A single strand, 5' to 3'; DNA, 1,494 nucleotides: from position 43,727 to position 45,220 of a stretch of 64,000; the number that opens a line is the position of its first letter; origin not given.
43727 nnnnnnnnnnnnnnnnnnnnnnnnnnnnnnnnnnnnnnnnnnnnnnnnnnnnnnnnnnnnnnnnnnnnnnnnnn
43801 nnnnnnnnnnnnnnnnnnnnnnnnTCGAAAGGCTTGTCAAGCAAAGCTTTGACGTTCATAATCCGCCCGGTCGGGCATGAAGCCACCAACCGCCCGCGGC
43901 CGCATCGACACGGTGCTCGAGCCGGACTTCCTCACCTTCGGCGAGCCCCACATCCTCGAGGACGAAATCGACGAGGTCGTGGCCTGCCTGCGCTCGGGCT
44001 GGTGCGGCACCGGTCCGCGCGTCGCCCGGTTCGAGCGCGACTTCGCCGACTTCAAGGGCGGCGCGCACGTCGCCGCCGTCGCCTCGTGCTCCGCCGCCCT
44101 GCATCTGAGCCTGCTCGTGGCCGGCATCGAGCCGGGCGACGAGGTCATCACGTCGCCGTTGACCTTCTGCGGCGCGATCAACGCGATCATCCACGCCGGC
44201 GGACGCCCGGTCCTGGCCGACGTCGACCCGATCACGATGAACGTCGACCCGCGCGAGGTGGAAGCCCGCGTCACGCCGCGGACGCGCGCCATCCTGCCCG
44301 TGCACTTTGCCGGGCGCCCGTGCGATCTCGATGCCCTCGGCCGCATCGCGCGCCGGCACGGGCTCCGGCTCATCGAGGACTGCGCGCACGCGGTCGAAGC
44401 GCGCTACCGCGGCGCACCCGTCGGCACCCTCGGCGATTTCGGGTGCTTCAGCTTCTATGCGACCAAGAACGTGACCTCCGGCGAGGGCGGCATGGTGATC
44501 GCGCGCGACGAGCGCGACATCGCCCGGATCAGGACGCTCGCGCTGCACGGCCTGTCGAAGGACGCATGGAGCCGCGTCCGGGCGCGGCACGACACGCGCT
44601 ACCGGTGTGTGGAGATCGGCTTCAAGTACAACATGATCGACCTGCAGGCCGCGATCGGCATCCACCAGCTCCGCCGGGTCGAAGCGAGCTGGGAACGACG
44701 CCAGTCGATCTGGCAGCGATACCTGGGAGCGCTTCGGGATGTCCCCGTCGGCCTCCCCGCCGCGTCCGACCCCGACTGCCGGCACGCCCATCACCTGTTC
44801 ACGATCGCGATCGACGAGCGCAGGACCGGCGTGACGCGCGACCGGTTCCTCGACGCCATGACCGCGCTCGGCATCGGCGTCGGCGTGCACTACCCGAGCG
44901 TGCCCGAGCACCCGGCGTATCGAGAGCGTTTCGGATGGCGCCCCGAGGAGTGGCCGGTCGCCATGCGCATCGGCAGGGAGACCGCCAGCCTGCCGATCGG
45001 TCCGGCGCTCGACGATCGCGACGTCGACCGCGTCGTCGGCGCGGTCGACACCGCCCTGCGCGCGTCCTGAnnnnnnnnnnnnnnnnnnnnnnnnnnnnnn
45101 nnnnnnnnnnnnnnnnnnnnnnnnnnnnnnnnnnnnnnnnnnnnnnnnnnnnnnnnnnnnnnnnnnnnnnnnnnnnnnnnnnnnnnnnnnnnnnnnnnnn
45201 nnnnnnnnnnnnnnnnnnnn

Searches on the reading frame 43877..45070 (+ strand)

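Call 12: search_protein_families(library=pfam, proteins=[window:43877-45070:+], max_evalue=0.001)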
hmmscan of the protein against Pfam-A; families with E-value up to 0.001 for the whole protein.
window:43877-45070:+ (397 aa): 2 families
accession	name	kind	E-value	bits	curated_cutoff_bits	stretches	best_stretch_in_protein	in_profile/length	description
PF01041.23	DegT_DnrJ_EryC1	-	3.1e-118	395.5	19.8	1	26-390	3-359/360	DegT/DnrJ/EryC1/StrS aminotransferase family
PF01053.26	Cys_Met_Meta_PP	-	0.00043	19.4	27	1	47-168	52-173/381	Cys/Met metabolism PLP-dependent enzyme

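Call 43: search_protein_families(library=ncbifam, proteins=[window:43877-45070:+], max_evalue=0.00001)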
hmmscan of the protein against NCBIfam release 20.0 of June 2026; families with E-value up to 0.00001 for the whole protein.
window:43877-45070:+ (397 aa): 11 families
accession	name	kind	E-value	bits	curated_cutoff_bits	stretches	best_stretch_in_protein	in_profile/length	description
NF008658.2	PRK11658.1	equivalog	6.7e-105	350.8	631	1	17-393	3-376/379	UDP-4-amino-4-deoxy-L-arabinose aminotransferase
TIGR03588.1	PseC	equivalog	2.2e-92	309.9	423.5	1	18-393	1-379/380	UDP-4-amino-4,6-dideoxy-N-acetyl-beta-L-altrosamine transaminase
NF008687.0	PRK11706.1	equivalog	2.1e-73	247.3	375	1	20-392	3-372/375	dTDP-4-amino-4,6-dideoxygalactose transaminase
TIGR04181.1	NHT_00031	hypoth_equivalog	7.6e-63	212.5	420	1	22-352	4-339/359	LegC family aminotransferase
TIGR02379.1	ECA_wecE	subfamily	7.1e-59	199.5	434.85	1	20-387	3-368/376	dTDP-4-amino-4,6-dideoxy-D-glucose transaminase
TIGR04427.1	PLP_DesI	equivalog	1.6e-58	198.7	650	1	37-390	41-379/390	dTDP-4-dehydro-6-deoxyglucose aminotransferase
NF011936.0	PRK15407.1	equivalog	1.1e-49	169.4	423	1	28-394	46-436/440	lipopolysaccharide biosynthesis protein RfbH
NF004650.0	PRK05994.1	equivalog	1.4e-09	37.3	667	1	47-173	63-189/427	O-acetylhomoserine aminocarboxypropyltransferase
NF006096.0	PRK08248.1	equivalog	4e-07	29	726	1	50-182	67-197/431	homocysteine synthase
NF004125.0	PRK05613.1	equivalog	8.1e-07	27.9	765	1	45-210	67-232/437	O-acetylhomoserine/O-acetylserine sulfhydrylase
TIGR01328.1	met_gam_lyase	equivalog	6.2e-06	25.3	549.7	1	46-226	58-236/391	methionine gamma-lyase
